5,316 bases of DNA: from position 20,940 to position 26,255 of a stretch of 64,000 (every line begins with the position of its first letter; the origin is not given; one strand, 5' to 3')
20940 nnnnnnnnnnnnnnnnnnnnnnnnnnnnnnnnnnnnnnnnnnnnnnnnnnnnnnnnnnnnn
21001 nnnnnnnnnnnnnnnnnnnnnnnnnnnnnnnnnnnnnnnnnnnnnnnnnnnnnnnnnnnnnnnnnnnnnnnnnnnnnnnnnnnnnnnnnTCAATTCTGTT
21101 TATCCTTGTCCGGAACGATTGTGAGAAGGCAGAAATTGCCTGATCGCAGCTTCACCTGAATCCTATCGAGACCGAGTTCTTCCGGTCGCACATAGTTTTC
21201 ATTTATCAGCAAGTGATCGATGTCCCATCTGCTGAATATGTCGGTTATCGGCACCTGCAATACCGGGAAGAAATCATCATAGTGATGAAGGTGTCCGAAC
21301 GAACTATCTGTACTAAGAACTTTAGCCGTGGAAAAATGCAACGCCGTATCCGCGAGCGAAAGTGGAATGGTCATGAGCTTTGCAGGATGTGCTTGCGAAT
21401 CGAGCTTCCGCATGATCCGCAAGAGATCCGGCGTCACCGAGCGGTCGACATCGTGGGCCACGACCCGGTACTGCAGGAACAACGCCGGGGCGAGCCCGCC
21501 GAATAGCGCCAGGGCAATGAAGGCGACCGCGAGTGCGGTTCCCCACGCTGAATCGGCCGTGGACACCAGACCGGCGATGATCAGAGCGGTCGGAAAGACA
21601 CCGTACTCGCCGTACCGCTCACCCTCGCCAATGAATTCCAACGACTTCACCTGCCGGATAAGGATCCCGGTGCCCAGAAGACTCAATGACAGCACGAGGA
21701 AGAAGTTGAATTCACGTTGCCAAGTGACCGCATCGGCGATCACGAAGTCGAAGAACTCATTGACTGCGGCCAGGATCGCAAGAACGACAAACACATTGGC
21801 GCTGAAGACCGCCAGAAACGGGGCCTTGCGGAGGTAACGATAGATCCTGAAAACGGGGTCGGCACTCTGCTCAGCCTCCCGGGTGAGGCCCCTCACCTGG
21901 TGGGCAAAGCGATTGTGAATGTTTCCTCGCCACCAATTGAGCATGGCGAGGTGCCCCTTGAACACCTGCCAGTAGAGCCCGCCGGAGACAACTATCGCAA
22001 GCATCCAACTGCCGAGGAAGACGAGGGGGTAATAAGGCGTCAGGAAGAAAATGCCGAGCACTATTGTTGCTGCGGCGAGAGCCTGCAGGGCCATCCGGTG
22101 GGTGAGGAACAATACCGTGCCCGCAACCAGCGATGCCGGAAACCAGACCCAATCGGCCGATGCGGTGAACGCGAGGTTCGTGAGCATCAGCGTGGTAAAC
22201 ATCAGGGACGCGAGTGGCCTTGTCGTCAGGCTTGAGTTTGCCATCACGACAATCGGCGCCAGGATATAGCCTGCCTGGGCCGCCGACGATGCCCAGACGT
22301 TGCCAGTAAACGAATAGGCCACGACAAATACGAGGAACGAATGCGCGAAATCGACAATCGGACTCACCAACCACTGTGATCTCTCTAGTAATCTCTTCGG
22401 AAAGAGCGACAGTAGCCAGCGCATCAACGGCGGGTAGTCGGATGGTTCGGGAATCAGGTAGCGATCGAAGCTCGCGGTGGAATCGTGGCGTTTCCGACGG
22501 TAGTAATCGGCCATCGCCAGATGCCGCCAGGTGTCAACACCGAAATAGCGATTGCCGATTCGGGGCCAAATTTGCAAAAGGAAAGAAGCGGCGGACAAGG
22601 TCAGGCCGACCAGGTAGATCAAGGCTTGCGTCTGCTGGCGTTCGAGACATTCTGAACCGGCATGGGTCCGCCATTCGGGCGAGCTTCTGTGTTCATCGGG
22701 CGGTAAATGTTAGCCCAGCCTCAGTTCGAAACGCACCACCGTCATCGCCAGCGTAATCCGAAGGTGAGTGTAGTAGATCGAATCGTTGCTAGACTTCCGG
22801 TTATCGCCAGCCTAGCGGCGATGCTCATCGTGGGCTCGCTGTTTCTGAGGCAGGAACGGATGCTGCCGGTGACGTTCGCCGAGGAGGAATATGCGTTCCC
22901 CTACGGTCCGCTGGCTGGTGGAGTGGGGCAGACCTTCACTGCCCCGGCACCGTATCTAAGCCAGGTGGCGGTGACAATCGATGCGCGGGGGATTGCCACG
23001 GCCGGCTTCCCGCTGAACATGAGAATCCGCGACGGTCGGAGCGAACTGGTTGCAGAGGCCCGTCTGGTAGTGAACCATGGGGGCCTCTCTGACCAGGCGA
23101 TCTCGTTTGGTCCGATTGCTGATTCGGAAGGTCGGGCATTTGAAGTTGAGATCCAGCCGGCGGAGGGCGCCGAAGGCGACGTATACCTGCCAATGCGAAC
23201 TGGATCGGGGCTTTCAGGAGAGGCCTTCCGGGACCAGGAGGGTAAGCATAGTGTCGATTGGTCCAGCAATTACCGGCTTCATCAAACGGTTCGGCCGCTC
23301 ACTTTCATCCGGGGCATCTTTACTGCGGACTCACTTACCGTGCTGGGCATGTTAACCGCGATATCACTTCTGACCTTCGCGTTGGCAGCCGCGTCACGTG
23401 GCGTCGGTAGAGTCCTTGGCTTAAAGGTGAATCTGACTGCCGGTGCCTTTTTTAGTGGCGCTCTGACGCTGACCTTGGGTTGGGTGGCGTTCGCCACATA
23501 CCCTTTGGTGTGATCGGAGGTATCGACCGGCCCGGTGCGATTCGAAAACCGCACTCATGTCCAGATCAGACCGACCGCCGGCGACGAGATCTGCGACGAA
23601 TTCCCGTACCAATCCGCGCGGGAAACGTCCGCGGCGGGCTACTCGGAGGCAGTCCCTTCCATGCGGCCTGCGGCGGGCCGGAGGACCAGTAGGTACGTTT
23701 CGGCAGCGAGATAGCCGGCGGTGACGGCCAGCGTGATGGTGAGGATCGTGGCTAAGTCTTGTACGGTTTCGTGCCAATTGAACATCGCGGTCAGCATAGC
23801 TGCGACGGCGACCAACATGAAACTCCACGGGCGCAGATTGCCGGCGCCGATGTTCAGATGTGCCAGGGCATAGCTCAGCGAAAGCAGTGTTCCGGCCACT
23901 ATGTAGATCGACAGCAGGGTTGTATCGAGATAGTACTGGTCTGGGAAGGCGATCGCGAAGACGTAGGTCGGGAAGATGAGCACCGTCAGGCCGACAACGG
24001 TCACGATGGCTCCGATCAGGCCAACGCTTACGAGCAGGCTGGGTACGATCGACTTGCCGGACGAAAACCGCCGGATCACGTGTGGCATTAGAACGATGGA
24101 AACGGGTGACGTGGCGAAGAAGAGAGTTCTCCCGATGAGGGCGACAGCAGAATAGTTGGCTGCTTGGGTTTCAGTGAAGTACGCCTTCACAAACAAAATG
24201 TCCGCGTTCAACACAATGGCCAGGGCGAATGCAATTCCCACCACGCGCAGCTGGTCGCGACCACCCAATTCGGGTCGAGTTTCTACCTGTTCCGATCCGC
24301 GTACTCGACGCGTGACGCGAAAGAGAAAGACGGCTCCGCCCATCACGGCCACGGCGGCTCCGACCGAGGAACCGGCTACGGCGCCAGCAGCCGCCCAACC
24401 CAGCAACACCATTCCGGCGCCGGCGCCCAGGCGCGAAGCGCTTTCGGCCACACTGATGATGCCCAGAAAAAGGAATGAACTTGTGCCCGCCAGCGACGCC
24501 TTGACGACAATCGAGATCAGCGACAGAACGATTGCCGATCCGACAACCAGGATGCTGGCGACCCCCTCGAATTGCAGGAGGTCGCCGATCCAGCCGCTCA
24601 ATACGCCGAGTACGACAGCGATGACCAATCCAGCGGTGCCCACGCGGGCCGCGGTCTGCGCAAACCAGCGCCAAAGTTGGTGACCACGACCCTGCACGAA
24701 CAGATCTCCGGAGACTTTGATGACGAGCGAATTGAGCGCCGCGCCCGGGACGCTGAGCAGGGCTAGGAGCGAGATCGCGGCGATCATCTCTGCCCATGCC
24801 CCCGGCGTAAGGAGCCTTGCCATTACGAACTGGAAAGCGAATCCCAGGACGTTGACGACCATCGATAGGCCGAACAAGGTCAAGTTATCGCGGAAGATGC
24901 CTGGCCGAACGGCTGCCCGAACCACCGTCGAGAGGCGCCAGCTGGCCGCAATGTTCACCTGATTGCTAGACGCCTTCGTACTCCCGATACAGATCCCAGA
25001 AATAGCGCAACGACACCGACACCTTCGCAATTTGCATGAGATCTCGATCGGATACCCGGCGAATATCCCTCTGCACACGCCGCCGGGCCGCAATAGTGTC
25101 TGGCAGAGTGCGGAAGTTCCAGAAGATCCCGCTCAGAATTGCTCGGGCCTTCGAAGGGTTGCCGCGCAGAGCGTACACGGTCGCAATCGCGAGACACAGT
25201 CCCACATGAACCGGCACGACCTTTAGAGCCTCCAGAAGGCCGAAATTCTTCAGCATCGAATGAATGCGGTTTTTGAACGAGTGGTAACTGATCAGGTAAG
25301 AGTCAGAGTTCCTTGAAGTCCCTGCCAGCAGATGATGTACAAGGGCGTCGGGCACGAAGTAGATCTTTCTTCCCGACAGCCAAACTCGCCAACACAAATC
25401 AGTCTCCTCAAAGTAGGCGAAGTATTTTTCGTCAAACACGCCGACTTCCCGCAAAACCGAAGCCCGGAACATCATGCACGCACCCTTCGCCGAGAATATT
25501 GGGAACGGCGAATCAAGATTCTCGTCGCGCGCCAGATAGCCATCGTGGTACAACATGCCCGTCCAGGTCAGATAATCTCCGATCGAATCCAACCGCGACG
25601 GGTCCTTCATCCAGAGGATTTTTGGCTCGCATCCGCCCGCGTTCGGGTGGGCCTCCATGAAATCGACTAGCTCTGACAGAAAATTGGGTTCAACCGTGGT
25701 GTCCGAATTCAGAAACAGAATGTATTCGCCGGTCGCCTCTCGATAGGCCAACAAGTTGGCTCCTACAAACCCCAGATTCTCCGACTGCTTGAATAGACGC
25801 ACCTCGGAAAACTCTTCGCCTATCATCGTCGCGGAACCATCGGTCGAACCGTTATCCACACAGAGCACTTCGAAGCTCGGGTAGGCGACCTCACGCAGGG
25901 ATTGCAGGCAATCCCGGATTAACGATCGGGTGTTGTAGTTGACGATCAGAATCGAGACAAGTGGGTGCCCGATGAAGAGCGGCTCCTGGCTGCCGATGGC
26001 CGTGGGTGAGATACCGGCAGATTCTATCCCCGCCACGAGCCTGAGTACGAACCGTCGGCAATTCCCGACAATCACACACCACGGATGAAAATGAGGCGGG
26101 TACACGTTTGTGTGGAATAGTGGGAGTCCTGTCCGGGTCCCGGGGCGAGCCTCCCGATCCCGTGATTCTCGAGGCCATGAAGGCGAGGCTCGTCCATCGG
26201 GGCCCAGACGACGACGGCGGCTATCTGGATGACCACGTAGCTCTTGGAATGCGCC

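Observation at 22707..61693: Recurring family of bitopic partner proteins next to GT-C-like membrane glycosyltransferases; four of six overlap their GT-C neighbour on the same strand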

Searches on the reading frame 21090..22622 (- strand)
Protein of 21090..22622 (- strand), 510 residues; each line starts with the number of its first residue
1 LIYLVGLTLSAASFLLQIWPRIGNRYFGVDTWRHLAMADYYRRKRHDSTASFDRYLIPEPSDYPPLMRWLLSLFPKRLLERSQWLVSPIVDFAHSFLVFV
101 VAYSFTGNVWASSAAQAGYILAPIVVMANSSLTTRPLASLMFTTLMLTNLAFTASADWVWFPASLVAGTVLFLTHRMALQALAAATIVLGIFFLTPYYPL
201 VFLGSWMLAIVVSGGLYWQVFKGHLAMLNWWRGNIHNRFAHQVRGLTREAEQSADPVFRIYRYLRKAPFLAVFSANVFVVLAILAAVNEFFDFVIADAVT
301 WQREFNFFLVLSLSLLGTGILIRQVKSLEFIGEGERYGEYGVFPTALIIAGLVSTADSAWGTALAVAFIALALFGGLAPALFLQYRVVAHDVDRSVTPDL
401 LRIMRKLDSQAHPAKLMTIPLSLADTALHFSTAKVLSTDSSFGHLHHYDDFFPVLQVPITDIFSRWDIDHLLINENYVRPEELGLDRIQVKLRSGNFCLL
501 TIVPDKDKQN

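Call 12: search_protein_families(library=pfam, proteins=[window:21090-22622:-], max_evalue=0.01)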
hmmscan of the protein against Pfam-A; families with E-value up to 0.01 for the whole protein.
window:21090-22622:- (510 aa): 0 families

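Call 20: search_protein_families(library=ncbifam, proteins=[window:21090-22622:-], max_evalue=0.1)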
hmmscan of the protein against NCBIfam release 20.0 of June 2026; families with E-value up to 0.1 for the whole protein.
window:21090-22622:- (510 aa): 0 families

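Call 75: search_solved_structures(query=window:21093-22622:-, max_evalue=1)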
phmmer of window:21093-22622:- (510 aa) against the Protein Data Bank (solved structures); distinct sequences matched with E-value up to 1: 0.

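Call 76: search_protein_families(library=pfam, proteins=[window:21093-22622:-], max_evalue=5)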
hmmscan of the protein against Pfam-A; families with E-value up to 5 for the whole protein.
window:21093-22622:- (510 aa): 0 families

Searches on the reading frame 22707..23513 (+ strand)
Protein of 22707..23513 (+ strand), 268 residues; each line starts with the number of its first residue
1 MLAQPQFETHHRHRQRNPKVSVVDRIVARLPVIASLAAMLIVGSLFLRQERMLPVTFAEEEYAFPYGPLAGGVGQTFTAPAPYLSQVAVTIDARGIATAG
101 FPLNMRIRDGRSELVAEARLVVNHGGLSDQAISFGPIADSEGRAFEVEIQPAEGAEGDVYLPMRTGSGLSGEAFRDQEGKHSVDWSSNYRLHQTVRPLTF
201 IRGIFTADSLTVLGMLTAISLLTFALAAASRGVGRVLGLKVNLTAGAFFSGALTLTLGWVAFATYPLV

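Call 9: search_protein_families(library=pfam, proteins=[window:22707-23513:+], max_evalue=1)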
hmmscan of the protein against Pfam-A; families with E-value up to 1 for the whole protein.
window:22707-23513:+ (268 aa): 0 families

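Call 20: search_protein_families(library=ncbifam, proteins=[window:22707-23513:+], max_evalue=0.1)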
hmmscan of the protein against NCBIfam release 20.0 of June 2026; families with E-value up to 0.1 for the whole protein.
window:22707-23513:+ (268 aa): 0 families

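Call 94: list_cluster_members(proteins=[window:22707-23510:+, window:39719-40468:+, window:42517-43242:+, window:47777-48634:-, window:52097-52831:-, window:60596-61690:+, window:37729-39735:+, window:44985-47759:+])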
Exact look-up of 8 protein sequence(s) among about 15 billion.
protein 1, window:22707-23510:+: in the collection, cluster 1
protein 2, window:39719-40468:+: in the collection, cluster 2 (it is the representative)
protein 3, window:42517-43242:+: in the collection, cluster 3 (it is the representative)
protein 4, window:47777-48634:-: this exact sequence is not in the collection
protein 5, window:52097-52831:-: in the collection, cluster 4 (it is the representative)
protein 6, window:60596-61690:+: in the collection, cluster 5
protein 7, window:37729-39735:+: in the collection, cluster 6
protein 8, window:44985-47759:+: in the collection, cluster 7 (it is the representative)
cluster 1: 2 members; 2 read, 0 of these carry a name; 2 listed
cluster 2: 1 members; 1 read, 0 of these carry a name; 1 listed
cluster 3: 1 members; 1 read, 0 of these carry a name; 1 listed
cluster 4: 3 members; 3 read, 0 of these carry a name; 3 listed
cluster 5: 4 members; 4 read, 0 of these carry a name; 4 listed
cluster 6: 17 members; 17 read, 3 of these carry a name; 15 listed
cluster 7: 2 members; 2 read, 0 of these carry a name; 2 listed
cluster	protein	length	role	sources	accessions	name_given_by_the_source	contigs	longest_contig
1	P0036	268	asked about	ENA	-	-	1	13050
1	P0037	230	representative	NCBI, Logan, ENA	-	-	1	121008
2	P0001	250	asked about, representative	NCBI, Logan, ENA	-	-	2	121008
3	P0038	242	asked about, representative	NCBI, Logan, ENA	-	-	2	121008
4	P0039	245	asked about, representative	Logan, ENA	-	-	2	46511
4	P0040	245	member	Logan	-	-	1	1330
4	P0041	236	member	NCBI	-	-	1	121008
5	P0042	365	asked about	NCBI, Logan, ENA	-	-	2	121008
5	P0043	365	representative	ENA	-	-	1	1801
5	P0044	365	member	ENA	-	-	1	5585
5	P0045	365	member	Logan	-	-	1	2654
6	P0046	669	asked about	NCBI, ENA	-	-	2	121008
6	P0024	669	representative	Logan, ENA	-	-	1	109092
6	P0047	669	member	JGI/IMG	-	hypothetical protein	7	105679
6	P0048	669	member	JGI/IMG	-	hypothetical protein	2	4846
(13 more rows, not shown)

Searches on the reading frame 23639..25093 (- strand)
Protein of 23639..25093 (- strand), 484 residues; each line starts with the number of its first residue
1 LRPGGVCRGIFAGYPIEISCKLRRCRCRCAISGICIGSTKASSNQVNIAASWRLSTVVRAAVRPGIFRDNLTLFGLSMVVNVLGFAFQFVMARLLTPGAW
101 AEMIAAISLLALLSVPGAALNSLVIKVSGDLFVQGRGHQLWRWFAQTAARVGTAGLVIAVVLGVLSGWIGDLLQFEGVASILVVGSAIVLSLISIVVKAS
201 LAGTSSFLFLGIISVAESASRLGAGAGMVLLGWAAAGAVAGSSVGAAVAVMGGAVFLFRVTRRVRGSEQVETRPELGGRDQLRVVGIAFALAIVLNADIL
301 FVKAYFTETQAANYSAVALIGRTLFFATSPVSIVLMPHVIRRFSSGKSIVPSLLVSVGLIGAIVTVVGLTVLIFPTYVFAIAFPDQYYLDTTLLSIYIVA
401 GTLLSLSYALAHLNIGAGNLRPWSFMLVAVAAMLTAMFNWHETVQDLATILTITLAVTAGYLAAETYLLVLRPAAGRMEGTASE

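Call 13: search_protein_families(library=pfam, proteins=[window:23639-25093:-], max_evalue=0.01)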
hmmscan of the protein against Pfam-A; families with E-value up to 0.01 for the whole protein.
window:23639-25093:- (484 aa): 0 families

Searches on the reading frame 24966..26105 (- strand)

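Call 13: search_protein_families(library=pfam, proteins=[window:24966-26105:-], max_evalue=0.01)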
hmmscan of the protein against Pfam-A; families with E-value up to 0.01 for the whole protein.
window:24966-26105:- (379 aa): 5 families
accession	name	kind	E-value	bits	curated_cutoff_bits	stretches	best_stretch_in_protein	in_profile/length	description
PF00535.33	Glycos_transf_2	-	1.8e-27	96.8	23.3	1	51-221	1-167/168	Glycosyl transferase family 2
PF13641.12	Glyco_tranf_2_3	-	4.9e-18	66.4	27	1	48-259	2-212/230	Glycosyltransferase like family 2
PF13632.12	Glyco_trans_2_3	-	8.4e-15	55.6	27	1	128-257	1-122/198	Glycosyl transferase family group 2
PF10111.15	Glyco_tranf_2_2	-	2.6e-05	24.3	27.3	1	54-256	6-214/276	Glycosyltransferase like family 2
PF13506.12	Glyco_transf_21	-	0.0033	17.4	21.7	0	118-224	23-120/174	Glycosyl transferase family 21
